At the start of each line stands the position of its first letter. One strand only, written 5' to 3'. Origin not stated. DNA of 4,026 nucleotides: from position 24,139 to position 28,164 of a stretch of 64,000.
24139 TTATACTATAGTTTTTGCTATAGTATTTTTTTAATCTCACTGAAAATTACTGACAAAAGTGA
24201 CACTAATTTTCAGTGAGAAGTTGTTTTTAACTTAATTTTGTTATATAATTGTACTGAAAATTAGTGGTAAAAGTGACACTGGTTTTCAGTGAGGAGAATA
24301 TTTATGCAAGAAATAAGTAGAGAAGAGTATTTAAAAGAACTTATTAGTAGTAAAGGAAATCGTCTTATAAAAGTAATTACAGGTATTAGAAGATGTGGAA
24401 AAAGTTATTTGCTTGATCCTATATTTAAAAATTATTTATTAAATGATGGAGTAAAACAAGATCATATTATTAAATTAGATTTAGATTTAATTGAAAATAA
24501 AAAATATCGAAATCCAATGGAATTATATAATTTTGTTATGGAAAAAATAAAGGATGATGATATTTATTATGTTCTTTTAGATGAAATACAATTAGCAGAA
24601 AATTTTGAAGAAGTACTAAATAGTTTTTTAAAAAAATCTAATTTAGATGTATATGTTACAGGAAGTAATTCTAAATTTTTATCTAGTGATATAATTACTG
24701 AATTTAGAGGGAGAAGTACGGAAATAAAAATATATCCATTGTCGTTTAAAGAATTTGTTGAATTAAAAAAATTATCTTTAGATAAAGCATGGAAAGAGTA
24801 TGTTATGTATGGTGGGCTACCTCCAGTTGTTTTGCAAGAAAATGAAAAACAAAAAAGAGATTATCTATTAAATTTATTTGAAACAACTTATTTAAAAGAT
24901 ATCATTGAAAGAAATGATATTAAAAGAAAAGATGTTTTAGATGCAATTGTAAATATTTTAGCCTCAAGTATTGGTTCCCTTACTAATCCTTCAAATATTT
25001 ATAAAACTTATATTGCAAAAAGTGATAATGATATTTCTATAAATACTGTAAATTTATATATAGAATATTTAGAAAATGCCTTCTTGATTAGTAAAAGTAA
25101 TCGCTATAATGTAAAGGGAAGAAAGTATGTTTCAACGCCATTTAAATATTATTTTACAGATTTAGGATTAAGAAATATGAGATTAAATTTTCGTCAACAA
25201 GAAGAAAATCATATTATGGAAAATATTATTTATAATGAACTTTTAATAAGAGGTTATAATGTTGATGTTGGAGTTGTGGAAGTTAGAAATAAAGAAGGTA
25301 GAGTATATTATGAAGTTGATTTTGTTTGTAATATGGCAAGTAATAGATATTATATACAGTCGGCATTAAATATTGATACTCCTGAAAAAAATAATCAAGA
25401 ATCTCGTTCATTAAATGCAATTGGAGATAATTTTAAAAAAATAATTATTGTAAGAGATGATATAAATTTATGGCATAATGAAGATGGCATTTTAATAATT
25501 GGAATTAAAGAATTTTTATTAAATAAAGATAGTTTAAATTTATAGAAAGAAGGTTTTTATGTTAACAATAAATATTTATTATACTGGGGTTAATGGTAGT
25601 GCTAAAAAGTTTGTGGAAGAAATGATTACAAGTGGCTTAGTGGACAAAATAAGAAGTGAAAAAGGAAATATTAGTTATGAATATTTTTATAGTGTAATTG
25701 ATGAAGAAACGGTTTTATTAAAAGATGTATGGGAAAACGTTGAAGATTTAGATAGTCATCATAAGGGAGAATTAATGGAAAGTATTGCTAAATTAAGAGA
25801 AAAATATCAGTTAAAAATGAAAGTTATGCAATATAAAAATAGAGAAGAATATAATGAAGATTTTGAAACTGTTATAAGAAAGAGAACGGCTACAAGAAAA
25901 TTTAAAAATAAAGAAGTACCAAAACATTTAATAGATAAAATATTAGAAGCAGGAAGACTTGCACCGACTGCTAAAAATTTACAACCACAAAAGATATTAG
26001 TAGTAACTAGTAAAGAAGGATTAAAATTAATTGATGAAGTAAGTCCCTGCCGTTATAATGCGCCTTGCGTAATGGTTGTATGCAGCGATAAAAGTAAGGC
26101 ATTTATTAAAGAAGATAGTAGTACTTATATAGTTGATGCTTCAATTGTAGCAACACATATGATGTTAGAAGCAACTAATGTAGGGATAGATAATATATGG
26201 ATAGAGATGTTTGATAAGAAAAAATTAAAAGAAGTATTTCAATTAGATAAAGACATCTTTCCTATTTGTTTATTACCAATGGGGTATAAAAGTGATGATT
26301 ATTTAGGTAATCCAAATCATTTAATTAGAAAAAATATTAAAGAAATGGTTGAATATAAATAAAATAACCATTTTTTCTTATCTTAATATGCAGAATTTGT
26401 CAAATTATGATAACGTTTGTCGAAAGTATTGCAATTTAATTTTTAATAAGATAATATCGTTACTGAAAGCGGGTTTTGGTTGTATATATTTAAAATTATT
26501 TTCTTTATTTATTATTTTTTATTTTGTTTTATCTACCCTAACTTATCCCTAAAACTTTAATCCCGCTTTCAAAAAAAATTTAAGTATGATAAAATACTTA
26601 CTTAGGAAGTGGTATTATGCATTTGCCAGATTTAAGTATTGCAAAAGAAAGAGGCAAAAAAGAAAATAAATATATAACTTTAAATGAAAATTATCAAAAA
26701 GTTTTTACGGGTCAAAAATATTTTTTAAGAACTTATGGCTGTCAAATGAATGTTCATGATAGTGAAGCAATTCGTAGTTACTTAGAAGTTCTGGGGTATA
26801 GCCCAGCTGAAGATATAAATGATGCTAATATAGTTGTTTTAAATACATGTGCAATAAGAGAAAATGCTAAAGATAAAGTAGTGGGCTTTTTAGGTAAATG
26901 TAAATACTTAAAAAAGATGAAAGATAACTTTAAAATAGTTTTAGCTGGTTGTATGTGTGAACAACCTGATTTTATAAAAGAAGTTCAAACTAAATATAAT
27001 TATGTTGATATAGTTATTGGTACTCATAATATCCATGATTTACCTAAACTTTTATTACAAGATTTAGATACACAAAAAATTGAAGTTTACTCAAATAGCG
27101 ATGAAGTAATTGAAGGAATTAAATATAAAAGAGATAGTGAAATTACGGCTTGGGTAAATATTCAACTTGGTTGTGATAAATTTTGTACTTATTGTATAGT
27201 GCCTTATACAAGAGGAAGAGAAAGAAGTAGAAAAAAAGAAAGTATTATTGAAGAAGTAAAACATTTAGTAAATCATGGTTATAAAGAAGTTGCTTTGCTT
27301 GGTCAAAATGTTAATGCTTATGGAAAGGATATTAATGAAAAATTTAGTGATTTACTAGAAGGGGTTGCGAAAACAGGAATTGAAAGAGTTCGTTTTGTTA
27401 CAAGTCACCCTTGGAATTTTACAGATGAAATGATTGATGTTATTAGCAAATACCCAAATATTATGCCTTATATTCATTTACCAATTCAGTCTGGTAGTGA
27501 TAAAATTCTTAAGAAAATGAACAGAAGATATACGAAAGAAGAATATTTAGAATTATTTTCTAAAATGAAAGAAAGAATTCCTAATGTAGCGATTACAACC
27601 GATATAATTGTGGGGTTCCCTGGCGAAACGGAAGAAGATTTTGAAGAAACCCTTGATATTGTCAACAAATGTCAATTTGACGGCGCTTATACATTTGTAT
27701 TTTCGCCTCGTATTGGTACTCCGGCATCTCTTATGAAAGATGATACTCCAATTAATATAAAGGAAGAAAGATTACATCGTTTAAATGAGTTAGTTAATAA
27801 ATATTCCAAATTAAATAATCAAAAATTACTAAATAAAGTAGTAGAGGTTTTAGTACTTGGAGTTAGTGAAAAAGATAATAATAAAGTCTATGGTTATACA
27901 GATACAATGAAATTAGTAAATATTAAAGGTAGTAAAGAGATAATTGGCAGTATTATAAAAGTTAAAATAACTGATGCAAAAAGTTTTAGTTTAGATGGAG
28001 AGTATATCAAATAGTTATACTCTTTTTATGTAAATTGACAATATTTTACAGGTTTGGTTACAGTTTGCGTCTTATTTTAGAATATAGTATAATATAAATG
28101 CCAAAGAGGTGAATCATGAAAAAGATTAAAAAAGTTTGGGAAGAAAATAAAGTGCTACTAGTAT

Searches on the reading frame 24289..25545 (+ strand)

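Call 35: search_protein_families(library=pfam, proteins=[window:24289-25545:+], max_evalue=0.001)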
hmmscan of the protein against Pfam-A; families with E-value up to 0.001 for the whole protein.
window:24289-25545:+ (418 aa): 2 families
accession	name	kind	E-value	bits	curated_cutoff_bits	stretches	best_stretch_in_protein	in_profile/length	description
PF13173.12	AAA_14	-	3.1e-33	115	27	1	25-156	2-128/129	AAA domain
PF13635.12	DUF4143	-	4.1e-19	69.3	28.1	1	203-355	2-154/160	Domain of unknown function (DUF4143)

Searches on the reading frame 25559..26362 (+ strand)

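Call 57: search_protein_families(library=pfam, proteins=[window:25559-26362:+], max_evalue=0.001)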
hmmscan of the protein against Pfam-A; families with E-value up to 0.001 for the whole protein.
window:25559-26362:+ (267 aa): 3 families
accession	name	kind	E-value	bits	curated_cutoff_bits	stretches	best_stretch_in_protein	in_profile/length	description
PF00881.29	Nitroreductase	-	3e-25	89.8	23.5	2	106-159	1-54/167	Nitroreductase family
PF03992.22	ABM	-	2.7e-08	34.3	23.1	1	1-75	1-74/78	Antibiotic biosynthesis monooxygenase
PF14512.11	TM1586_NiRdase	-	7.2e-08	32.7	27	0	117-151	153-186/215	Putative TM nitroreductase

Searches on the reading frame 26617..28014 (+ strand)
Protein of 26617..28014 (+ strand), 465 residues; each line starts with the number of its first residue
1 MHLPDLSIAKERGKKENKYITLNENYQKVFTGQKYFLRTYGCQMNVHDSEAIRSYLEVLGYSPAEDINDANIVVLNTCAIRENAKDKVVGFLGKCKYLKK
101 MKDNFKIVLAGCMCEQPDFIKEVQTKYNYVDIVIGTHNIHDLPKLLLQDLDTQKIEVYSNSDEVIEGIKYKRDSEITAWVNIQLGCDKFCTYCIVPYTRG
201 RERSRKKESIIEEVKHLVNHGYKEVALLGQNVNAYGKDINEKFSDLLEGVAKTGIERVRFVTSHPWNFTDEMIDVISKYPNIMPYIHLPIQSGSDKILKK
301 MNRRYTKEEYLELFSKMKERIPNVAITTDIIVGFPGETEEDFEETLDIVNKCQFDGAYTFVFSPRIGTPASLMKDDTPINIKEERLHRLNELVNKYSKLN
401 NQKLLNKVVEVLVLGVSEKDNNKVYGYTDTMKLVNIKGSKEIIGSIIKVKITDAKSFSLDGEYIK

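Call 35: search_protein_families(library=pfam, proteins=[window:26617-28014:+], max_evalue=0.001)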
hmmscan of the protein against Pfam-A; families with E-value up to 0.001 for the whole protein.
window:26617-28014:+ (465 aa): 3 families
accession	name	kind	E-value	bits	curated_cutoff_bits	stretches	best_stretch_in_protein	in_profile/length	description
PF04055.27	Radical_SAM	-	3.1e-34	119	29.5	1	180-347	1-164/166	Radical SAM superfamily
PF00919.26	UPF0004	-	5.2e-25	87.8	27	1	34-135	1-98/98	Uncharacterized protein family UPF0004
PF01938.26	TRAM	-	1.2e-12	48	21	1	404-462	3-59/61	TRAM domain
